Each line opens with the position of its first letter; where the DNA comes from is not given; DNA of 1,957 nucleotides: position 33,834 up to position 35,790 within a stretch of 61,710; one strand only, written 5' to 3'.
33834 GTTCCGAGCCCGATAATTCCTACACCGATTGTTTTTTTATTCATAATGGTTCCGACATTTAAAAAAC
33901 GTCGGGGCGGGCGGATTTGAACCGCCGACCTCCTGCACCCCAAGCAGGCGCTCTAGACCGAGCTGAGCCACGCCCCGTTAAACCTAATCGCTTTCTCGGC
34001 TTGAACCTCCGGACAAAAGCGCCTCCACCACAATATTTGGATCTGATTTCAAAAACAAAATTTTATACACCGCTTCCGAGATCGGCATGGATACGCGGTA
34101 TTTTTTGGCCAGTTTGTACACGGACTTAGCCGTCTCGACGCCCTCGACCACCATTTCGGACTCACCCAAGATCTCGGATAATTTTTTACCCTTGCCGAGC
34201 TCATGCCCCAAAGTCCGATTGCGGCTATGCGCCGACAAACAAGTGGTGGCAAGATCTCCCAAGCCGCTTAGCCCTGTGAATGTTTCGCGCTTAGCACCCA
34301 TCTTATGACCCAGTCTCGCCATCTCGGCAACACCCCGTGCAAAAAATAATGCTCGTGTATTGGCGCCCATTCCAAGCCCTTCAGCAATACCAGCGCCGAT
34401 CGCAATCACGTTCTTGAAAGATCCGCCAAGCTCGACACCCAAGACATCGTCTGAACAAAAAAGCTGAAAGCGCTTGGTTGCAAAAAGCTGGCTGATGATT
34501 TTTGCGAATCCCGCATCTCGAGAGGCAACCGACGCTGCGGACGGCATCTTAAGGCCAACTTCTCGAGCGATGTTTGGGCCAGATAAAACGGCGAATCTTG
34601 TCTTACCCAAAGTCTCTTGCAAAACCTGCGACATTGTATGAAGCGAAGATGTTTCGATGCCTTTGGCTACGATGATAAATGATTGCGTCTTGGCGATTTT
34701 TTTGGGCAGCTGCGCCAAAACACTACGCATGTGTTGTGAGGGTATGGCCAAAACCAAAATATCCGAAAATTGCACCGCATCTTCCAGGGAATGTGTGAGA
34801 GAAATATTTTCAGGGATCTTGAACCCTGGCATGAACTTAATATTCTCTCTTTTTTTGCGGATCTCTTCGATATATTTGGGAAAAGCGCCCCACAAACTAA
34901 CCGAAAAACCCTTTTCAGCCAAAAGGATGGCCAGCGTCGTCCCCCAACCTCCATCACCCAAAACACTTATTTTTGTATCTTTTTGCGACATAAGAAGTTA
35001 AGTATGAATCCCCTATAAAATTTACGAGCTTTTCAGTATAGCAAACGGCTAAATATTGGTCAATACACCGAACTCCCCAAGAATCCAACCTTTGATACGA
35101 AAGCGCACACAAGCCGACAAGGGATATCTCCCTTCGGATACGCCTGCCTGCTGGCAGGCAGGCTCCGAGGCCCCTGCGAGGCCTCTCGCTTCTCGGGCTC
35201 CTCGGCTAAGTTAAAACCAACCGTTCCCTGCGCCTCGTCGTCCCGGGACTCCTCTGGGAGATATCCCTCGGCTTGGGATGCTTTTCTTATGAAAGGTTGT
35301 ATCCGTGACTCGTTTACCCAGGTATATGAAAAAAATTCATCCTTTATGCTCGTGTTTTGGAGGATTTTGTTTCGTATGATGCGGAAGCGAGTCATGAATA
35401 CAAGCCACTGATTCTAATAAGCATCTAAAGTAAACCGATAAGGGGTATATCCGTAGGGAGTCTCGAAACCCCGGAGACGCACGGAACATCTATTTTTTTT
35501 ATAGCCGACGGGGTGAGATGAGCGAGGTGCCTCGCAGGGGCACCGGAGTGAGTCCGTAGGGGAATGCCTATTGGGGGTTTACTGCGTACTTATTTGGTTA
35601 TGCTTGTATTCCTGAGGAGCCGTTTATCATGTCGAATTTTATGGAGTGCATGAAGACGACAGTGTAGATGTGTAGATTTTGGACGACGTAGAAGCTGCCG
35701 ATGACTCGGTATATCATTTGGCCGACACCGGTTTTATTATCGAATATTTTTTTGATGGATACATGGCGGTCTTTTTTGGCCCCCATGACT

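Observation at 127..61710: Family of long intergenic palindromes with covarying stems and C-GNA-G mini-hairpins: candidate ssDNA-level element system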

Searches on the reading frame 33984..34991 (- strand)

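Call 13: search_protein_families(library=pfam, proteins=[window:33984-34991:-])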
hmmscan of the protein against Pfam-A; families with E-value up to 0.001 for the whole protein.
window:33984-34991:- (335 aa): 6 families
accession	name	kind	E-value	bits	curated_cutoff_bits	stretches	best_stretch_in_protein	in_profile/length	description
PF07479.19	NAD_Gly3P_dh_C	-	3.2e-56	189.9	25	1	182-322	1-141/142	NAD-dependent glycerol-3-phosphate dehydrogenase C-terminus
PF01210.29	NAD_Gly3P_dh_N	-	3.3e-48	164.1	23.1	1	7-161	1-156/158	NAD-dependent glycerol-3-phosphate dehydrogenase N-terminus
PF20618.3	GPD_NAD_C_bact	-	6.5e-22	78.3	27.6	1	242-308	1-66/66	Bacterial GPD, NAD-dependent C-terminal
PF03807.23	F420_oxidored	-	2.9e-08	34.6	21.6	1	7-106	1-89/94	NADP oxidoreductase coenzyme F420-dependent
PF02558.23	ApbA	-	5.7e-06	26.5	22.2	1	8-114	1-105/150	Ketopantoate reductase PanE/ApbA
PF03446.21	NAD_binding_2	-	0.0009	19.7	21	0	7-107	1-91/161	NAD binding domain of 6-phosphogluconate dehydrogenase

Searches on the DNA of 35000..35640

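Call 36: search_rna_families(source=window, start=35000, end=35640, threshold=evalue, max_evalue=1)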
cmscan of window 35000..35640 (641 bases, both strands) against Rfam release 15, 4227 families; matches with E-value up to 1: 2.
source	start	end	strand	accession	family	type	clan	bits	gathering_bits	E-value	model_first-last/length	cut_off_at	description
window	35291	35411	-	RF04157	MIR9486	Gene; miRNA;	-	19.7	100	0.28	1-119/119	no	MIR9486 microRNA precursor family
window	35320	35437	+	RF01637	ceN47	Gene; snRNA; snoRNA; CD-box;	-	16.6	35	0.49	1-155/155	no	Nematode snoRNA ceN47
